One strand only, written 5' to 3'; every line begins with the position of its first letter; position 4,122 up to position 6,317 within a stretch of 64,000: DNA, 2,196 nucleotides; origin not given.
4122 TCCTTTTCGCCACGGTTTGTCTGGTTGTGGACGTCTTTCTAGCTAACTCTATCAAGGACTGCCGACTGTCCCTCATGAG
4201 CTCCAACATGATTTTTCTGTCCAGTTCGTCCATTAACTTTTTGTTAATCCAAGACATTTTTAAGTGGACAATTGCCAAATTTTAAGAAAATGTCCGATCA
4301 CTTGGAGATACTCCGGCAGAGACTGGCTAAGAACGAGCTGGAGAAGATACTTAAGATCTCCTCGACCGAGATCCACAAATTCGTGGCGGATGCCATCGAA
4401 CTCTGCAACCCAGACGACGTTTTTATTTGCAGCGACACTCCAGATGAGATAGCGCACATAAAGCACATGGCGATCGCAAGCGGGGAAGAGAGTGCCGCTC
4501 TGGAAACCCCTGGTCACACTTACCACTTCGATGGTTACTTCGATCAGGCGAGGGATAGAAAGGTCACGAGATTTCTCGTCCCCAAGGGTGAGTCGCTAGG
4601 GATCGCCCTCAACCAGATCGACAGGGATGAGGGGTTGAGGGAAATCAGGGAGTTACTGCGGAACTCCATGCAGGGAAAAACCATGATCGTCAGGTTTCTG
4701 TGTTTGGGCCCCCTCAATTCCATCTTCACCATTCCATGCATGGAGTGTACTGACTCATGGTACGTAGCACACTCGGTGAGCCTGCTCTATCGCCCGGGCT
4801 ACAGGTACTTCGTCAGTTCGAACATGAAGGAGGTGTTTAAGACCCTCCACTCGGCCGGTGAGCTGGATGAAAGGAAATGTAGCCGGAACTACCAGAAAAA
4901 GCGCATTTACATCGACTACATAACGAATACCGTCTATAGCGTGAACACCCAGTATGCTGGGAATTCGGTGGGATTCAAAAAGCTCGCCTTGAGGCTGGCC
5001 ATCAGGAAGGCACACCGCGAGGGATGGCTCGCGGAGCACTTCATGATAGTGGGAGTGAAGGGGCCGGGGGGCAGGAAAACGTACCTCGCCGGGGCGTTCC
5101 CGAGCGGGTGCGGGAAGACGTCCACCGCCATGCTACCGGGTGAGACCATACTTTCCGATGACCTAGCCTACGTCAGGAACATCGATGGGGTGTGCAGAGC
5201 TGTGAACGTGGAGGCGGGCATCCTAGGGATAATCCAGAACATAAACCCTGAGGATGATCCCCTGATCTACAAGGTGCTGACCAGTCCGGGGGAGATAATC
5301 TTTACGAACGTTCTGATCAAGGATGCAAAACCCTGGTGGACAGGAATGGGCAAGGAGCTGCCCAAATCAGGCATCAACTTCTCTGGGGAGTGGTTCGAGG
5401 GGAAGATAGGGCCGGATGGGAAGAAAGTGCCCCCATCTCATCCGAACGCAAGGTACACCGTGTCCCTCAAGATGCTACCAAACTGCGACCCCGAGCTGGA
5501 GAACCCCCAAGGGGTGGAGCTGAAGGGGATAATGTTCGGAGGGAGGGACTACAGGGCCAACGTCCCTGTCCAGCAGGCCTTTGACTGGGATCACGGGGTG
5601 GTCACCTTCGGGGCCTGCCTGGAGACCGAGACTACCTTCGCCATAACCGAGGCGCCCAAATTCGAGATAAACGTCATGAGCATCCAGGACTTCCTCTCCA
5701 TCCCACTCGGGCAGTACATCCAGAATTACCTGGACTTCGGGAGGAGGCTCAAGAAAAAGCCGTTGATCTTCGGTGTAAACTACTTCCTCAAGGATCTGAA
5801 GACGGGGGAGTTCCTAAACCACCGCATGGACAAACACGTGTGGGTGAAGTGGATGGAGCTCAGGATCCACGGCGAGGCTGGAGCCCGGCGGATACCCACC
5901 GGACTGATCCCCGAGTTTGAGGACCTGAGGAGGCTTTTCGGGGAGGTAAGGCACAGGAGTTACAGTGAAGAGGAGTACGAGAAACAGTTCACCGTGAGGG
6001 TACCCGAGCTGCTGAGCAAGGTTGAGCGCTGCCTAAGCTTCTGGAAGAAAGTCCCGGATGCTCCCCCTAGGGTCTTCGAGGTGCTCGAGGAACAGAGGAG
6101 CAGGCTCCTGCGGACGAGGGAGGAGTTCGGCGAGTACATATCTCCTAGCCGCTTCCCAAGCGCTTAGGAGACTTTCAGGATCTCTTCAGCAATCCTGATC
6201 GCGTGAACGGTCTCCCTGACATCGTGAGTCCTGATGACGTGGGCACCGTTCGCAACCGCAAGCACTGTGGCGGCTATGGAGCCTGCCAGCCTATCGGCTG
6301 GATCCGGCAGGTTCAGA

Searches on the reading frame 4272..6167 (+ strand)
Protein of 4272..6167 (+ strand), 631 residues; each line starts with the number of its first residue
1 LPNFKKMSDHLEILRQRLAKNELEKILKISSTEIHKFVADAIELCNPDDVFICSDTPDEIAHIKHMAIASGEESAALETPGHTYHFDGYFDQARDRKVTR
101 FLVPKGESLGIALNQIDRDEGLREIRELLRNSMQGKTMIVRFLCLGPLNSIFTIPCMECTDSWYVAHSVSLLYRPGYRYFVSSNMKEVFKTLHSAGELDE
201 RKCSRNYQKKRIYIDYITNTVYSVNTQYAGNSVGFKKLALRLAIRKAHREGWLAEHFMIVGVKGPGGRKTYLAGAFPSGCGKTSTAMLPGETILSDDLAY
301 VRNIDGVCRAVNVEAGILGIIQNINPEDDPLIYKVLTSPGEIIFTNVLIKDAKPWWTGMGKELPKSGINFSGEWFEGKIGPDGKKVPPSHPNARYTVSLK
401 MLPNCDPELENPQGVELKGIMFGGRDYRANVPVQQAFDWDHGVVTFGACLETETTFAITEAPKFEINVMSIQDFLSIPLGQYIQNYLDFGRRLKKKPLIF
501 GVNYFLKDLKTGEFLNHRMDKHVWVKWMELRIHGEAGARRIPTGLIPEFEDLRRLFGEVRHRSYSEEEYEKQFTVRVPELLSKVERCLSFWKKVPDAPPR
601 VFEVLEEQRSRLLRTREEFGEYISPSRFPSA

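Call 70: search_protein_families(library=pfam, proteins=[window:4272-6167:+], max_evalue=0.00001)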
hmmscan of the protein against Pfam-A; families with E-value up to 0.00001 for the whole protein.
window:4272-6167:+ (631 aa): 2 families
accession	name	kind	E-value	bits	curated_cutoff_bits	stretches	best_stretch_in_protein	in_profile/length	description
PF00821.23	PEPCK_GTP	-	9.1e-99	331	23.8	1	252-611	1-357/357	Phosphoenolpyruvate carboxykinase C-terminal P-loop domain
PF17297.7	PEPCK_N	-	2.9e-55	187.7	23.8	1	36-247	1-217/218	Phosphoenolpyruvate carboxykinase N-terminal domain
